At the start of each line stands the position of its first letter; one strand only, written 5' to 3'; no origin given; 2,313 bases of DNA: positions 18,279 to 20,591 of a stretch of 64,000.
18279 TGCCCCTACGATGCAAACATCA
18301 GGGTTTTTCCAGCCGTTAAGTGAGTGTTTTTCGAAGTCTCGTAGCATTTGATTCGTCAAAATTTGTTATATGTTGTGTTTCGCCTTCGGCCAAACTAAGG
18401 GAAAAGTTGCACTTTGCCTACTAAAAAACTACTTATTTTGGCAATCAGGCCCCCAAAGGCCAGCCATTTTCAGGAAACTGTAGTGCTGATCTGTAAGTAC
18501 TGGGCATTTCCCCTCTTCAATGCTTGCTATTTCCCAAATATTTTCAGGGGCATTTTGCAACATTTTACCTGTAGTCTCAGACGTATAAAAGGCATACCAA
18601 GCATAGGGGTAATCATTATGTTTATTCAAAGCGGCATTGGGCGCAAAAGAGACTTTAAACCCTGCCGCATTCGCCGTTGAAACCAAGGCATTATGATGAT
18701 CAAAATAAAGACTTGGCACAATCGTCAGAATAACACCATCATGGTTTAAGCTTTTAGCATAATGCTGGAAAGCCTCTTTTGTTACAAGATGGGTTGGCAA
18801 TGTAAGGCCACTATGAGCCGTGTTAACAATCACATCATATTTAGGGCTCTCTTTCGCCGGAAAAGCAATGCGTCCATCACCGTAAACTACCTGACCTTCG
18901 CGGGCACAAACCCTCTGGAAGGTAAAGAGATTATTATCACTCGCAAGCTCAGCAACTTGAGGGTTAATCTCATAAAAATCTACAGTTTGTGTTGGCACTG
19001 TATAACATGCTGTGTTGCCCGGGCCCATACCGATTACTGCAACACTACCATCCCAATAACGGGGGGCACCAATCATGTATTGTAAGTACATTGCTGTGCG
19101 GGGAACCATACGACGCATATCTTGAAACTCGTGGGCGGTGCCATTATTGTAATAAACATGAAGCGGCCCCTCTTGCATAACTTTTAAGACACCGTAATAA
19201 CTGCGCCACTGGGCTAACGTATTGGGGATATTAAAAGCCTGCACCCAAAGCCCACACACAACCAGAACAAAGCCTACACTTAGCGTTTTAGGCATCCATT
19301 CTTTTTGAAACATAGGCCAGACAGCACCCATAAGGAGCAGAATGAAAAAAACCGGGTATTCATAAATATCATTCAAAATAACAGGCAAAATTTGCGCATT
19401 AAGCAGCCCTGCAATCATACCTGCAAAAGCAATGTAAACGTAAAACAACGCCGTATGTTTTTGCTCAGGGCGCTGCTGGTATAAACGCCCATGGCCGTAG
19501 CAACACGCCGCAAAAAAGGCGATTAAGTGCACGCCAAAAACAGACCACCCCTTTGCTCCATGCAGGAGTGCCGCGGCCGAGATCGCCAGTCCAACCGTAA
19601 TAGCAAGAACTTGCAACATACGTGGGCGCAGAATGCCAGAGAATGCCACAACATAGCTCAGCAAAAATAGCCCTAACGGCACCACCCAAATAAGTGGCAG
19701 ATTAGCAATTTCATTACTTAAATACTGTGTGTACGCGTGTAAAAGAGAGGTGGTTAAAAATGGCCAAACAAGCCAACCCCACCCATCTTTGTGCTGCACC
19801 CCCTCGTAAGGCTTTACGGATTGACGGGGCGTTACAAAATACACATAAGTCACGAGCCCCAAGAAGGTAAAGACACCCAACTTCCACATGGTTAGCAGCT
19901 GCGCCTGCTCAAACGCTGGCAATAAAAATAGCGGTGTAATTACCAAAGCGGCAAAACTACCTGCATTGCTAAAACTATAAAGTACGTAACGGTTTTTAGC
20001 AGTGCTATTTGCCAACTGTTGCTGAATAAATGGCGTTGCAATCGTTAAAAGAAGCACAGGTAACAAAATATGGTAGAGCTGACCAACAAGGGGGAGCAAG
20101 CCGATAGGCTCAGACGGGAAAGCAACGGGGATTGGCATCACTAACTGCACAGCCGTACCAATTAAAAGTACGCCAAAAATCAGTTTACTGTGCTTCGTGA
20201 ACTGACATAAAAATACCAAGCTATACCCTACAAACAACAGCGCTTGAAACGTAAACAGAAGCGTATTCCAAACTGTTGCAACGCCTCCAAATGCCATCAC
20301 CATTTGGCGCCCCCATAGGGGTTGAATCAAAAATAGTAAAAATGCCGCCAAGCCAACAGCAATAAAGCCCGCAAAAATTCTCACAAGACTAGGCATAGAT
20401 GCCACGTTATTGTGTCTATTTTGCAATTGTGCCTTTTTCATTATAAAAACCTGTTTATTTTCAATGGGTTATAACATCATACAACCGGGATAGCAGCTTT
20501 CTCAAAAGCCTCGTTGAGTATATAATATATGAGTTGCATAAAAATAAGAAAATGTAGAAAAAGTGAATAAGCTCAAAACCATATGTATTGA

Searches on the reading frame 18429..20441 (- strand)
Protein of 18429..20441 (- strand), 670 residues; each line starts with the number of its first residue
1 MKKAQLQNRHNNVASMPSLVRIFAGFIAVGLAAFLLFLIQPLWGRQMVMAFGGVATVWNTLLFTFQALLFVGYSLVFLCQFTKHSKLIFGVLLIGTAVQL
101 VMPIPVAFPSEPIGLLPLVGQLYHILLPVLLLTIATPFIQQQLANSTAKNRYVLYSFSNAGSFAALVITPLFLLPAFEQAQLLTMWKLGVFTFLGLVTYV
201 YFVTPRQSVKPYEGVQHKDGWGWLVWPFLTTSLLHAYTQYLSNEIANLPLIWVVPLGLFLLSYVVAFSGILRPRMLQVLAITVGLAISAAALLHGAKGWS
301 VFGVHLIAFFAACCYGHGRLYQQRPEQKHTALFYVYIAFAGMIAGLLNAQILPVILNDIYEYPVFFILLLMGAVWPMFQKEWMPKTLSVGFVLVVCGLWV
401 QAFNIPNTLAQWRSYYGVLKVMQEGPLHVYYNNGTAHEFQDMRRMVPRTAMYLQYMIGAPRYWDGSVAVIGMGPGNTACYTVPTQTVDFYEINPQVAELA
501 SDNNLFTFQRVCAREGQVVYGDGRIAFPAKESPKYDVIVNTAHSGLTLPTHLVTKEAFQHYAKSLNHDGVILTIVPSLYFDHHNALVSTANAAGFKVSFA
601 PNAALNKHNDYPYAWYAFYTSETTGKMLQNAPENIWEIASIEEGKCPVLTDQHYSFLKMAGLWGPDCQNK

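Call 3: search_protein_families(library=pfam, proteins=[window:18429-20441:-], max_evalue=1)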
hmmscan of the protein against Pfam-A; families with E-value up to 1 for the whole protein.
window:18429-20441:- (670 aa): 2 families
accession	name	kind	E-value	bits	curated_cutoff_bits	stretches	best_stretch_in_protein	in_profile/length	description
PF01564.23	Spermine_synth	-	0.0057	16.6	22.9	1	467-619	22-174/186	Spermine/spermidine synthase domain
PF08032.17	SpoU_sub_bind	-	0.023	15.4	22.8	1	533-577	30-73/76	RNA 2'-O ribose methyltransferase substrate binding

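Call 4: search_protein_families(library=ncbifam, proteins=[window:18429-20441:-], max_evalue=1)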
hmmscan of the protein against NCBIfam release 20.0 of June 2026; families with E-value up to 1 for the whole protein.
window:18429-20441:- (670 aa): 5 families
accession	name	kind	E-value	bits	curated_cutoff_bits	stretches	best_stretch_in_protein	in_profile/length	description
NF037959.1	MFS_SpdSyn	subfamily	7e-12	44.8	40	1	484-576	299-386/480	fused MFS/spermidine synthase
NF003380.0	PRK04457.1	equivalog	9.9e-06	24.8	304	1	467-573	73-178/265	polyamine aminopropyltransferase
NF002010.0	PRK00811.1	equivalog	0.00071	18.9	260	1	467-585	82-203/287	polyamine aminopropyltransferase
TIGR00417.1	speE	equivalog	0.0038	16.5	249.55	1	467-585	76-196/271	spermidine synthase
NF005024.0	PRK06433.1-4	equivalog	0.028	14.6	101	1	57-102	3-49/89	NADH dehydrogenase subunit J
